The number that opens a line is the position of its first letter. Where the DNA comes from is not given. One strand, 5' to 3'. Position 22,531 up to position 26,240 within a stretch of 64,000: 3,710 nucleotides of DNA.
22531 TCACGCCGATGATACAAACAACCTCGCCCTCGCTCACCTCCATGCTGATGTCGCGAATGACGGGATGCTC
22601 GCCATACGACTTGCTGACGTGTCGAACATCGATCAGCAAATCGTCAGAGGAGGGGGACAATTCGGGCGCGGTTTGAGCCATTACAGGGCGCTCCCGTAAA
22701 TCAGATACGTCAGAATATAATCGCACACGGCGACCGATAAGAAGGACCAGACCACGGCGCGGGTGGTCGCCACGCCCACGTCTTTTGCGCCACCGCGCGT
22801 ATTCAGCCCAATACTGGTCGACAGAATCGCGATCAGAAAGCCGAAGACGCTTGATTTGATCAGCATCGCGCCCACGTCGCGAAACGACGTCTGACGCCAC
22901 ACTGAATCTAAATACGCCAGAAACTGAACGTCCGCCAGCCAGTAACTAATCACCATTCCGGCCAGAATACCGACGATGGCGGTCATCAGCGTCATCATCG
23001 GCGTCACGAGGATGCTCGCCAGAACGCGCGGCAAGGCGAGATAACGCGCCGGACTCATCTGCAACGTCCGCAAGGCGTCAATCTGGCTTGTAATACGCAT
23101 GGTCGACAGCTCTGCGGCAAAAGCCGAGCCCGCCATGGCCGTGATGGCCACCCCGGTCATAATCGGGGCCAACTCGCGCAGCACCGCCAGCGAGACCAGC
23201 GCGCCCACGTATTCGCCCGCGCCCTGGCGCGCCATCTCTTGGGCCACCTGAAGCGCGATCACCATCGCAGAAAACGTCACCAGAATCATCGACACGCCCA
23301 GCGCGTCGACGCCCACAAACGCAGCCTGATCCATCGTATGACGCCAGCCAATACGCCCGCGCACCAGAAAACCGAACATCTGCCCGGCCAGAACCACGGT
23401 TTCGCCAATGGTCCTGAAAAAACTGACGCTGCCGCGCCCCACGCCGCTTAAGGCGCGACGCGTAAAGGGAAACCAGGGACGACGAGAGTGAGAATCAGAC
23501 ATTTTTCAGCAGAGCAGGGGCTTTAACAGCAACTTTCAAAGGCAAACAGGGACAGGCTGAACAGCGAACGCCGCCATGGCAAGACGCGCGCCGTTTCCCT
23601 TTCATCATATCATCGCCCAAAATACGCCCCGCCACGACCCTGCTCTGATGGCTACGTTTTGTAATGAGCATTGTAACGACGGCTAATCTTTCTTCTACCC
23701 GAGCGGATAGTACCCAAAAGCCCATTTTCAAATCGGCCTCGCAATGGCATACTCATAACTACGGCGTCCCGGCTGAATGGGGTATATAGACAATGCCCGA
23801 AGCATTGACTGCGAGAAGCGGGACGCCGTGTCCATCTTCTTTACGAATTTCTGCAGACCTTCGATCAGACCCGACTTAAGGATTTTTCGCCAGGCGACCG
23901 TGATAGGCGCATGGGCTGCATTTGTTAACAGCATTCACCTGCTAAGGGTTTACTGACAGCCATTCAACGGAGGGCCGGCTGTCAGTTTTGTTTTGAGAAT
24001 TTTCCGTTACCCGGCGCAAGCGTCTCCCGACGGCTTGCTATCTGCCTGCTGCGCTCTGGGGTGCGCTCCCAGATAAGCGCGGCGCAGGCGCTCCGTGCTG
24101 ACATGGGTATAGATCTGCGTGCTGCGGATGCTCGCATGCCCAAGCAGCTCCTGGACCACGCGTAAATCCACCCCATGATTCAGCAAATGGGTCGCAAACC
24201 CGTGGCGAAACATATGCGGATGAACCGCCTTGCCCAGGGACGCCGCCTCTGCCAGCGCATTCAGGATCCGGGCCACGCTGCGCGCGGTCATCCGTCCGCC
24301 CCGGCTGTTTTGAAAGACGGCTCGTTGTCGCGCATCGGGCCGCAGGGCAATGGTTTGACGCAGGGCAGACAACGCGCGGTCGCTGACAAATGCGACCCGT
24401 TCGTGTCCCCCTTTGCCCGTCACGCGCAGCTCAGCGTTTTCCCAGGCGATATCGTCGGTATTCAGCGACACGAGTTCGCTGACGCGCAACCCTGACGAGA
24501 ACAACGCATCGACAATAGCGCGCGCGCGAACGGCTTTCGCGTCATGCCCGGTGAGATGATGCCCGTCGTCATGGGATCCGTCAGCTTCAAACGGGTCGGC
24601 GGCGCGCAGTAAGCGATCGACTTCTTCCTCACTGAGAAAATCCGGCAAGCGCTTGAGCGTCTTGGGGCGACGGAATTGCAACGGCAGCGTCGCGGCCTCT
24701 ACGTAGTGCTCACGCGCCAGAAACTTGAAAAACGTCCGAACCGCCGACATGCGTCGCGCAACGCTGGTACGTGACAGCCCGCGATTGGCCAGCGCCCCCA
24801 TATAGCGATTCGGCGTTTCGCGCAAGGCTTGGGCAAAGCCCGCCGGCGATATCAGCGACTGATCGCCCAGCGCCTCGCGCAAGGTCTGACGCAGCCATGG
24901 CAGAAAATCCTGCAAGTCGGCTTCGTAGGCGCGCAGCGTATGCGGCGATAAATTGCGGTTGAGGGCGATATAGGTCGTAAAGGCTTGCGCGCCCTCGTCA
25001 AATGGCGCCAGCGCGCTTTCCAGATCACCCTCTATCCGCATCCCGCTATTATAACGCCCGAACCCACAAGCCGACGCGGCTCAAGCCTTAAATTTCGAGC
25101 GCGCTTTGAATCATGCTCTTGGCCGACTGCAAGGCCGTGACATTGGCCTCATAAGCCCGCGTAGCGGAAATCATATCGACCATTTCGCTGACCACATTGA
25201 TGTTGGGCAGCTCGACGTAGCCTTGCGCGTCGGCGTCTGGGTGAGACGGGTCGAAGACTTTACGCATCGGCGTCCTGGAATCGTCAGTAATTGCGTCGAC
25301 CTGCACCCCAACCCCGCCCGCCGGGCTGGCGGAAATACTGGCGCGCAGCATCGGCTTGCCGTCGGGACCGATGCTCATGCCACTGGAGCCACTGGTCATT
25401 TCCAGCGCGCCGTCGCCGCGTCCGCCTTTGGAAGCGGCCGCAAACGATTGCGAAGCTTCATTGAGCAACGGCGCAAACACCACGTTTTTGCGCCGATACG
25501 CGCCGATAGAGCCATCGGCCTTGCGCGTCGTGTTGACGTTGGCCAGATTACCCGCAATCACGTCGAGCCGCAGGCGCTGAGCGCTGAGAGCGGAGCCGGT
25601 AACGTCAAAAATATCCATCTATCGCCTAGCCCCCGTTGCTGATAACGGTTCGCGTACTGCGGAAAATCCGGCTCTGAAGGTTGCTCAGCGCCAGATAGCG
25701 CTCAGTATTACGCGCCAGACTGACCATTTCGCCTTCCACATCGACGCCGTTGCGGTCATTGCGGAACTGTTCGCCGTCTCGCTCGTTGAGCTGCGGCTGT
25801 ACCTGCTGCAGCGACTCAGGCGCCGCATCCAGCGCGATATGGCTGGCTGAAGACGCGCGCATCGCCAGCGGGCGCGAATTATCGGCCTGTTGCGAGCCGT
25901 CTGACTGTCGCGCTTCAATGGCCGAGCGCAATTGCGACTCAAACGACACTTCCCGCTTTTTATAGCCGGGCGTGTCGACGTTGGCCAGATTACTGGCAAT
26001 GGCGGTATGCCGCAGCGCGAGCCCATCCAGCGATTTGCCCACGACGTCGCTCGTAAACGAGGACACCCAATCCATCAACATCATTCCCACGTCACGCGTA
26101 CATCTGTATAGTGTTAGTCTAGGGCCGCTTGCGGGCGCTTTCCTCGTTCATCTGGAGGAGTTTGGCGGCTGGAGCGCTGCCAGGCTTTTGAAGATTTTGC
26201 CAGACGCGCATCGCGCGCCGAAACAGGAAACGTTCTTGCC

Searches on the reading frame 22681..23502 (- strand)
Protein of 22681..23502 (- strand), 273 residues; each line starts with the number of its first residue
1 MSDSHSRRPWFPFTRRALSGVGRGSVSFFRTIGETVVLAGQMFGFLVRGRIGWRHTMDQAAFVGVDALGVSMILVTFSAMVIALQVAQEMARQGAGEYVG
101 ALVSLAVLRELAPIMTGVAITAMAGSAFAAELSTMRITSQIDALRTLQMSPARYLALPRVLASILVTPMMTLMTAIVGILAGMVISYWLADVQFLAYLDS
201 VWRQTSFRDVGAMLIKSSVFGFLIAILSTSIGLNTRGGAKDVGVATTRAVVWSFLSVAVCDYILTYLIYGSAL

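Call 75: search_protein_families(library=pfam, proteins=[window:22681-23502:-], max_evalue=0.001)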
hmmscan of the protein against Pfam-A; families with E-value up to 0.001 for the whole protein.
window:22681-23502:- (273 aa): 1 family
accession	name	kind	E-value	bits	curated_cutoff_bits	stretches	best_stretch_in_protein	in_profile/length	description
PF02405.21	MlaE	-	7.2e-64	215.7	22.5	1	57-266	2-211/212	Permease MlaE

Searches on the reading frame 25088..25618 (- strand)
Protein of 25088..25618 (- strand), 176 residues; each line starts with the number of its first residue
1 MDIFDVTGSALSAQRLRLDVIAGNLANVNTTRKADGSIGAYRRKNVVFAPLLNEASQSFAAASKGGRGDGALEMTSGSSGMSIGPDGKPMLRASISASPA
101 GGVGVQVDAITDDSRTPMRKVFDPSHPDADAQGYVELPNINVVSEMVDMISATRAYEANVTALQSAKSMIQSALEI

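Call 75: search_protein_families(library=pfam, proteins=[window:25088-25618:-], max_evalue=0.001)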
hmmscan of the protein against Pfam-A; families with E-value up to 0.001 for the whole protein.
window:25088-25618:- (176 aa): 2 families
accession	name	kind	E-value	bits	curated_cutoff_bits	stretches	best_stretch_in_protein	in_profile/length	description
PF06429.18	Flg_bbr_C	-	3.6e-17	62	23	1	131-175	1-45/46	Flagellar basal body rod FlgEFG protein C-terminal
PF00460.25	Flg_bb_rod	-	3e-09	37.1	20.7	1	5-32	2-29/31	Flagella basal body rod protein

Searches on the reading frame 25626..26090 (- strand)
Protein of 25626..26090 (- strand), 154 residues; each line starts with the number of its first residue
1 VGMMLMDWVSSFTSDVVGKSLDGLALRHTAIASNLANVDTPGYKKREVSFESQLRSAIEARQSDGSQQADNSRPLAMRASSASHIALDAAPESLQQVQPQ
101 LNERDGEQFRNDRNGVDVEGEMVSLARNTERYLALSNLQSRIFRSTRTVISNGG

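Call 75: search_protein_families(library=pfam, proteins=[window:25626-26090:-], max_evalue=0.001)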
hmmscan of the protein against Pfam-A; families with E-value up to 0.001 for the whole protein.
window:25626-26090:- (154 aa): 1 family
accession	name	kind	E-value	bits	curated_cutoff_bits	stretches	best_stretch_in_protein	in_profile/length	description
PF00460.25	Flg_bb_rod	-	2e-05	24.9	20.7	1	30-44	17-31/31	Flagella basal body rod protein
